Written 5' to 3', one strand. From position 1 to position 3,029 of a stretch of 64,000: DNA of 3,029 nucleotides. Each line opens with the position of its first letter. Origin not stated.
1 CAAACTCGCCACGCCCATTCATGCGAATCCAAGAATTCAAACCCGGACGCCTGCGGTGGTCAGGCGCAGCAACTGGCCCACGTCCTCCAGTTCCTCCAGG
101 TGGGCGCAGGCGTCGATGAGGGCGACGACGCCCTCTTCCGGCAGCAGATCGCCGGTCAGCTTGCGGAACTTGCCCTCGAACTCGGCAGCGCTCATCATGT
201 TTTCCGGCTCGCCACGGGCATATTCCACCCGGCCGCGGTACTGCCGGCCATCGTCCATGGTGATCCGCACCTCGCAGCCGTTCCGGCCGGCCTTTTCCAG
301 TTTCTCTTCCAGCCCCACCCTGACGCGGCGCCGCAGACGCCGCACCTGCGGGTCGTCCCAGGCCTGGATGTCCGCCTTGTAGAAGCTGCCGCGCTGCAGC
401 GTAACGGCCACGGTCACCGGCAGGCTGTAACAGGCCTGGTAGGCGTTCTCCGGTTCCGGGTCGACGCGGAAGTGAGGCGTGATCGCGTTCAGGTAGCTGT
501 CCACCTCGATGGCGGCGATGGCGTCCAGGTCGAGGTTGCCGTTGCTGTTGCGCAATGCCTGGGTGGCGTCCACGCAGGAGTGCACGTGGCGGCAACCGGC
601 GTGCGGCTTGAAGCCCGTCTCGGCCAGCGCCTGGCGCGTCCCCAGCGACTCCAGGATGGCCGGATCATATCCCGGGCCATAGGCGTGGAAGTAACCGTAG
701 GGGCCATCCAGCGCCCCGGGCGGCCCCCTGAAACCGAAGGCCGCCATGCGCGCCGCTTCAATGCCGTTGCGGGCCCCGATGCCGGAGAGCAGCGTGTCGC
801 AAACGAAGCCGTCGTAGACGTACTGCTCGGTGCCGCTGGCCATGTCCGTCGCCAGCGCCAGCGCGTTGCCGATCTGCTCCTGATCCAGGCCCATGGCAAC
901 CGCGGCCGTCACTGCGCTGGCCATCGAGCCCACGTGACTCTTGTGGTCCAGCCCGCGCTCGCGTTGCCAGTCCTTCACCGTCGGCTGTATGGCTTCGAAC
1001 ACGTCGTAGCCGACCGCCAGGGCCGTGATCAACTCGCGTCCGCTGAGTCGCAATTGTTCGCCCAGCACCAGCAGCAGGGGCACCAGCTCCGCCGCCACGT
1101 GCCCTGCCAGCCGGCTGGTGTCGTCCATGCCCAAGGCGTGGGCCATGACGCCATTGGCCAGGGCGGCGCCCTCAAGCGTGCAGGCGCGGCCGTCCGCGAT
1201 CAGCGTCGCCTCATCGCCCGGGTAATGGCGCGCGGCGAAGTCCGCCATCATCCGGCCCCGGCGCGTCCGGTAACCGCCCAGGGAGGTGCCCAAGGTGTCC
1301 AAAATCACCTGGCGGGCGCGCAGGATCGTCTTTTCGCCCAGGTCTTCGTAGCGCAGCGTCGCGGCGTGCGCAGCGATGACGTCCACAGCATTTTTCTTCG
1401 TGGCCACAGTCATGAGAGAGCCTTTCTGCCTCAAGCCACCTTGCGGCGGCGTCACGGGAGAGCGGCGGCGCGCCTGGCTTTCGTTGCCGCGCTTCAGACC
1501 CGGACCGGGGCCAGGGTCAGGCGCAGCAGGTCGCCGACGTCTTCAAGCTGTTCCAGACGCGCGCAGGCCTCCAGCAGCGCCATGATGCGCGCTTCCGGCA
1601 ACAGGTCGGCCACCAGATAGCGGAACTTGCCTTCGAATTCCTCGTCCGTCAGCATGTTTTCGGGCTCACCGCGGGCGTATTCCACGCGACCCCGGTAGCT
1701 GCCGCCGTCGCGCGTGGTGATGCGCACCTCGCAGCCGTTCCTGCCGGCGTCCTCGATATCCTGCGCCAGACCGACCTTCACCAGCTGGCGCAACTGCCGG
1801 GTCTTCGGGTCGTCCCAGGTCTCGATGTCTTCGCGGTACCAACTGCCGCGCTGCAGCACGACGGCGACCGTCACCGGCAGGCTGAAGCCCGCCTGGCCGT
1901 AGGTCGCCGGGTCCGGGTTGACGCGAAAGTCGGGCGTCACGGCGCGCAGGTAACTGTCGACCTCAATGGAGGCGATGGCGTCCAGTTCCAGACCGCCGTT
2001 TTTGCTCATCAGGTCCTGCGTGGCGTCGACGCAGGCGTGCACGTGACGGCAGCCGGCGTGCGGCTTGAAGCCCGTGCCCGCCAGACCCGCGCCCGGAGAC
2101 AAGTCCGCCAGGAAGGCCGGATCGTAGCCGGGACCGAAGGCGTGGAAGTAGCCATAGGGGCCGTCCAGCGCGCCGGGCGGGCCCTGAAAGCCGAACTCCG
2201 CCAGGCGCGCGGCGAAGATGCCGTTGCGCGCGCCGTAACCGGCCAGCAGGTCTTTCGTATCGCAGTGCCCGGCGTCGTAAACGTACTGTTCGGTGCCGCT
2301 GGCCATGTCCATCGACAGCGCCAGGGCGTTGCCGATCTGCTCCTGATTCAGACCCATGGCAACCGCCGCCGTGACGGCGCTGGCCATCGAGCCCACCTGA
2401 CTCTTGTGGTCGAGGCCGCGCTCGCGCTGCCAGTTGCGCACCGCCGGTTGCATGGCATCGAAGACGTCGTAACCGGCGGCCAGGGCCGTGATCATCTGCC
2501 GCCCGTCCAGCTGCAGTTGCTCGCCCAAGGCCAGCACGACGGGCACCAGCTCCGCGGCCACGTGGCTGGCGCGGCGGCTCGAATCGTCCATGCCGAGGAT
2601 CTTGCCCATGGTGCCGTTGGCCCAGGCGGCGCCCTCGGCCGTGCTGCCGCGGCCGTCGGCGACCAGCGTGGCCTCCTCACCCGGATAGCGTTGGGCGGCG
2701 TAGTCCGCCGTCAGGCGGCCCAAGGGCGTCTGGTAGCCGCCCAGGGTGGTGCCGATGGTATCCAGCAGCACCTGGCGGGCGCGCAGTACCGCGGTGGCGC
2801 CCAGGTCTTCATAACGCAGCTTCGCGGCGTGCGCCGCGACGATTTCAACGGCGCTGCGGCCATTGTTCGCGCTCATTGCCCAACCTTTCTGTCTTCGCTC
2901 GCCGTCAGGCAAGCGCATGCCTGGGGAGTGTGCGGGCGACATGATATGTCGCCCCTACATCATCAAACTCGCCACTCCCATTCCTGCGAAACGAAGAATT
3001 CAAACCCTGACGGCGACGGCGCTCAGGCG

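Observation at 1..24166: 24-kb, 18-gene unidirectional cluster coupling peptide import to S9, M24 and AstE-like hydrolases, Ldh_2, three PLP enzymes and four PrpD-like proteins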

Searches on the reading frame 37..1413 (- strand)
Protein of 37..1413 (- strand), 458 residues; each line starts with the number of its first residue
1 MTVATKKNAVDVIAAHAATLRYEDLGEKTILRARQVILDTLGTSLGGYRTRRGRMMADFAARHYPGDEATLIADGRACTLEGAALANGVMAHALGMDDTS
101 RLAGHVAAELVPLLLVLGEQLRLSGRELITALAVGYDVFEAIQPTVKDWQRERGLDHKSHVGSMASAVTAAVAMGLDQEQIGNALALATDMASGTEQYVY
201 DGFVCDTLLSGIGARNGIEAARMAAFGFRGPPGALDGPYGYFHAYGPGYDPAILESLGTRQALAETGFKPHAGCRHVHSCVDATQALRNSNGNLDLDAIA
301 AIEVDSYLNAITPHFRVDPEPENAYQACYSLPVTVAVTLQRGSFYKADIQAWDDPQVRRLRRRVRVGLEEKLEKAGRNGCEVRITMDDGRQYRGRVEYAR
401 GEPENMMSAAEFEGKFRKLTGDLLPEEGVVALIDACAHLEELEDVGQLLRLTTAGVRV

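Call 6: search_protein_families(library=pfam, proteins=[window:37-1413:-])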
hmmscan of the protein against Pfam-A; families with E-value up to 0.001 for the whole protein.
window:37-1413:- (458 aa): 2 families
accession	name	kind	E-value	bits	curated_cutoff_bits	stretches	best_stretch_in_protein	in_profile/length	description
PF03972.19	MmgE_PrpD_N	-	3.9e-44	151.1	32.1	1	13-251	3-241/244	MmgE/PrpD N-terminal domain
PF19305.4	MmgE_PrpD_C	-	8.3e-27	94.5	32.1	1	271-437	1-171/173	MmgE/PrpD C-terminal domain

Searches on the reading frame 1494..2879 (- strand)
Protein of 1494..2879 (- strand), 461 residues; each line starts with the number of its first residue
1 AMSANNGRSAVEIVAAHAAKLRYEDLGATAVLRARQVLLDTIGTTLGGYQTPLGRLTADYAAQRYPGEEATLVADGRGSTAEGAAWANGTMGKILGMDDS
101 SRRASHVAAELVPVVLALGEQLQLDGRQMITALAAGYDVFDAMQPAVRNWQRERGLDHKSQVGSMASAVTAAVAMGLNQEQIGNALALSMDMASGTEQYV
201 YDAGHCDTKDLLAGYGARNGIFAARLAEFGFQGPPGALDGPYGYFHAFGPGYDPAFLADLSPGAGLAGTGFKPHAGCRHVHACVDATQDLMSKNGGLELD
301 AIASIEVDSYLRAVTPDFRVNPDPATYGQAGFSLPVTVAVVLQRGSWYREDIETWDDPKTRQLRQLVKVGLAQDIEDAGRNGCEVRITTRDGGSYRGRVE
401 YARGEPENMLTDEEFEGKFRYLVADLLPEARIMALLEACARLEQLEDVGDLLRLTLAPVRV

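Call 6: search_protein_families(library=pfam, proteins=[window:1494-2879:-])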
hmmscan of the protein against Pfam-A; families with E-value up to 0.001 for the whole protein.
window:1494-2879:- (461 aa): 2 families
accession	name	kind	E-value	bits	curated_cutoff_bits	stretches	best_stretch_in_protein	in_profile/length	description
PF03972.19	MmgE_PrpD_N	-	4.5e-44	151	32.1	1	14-255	3-242/244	MmgE/PrpD N-terminal domain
PF19305.4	MmgE_PrpD_C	-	9.6e-26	91.1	32.1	1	274-439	1-170/173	MmgE/PrpD C-terminal domain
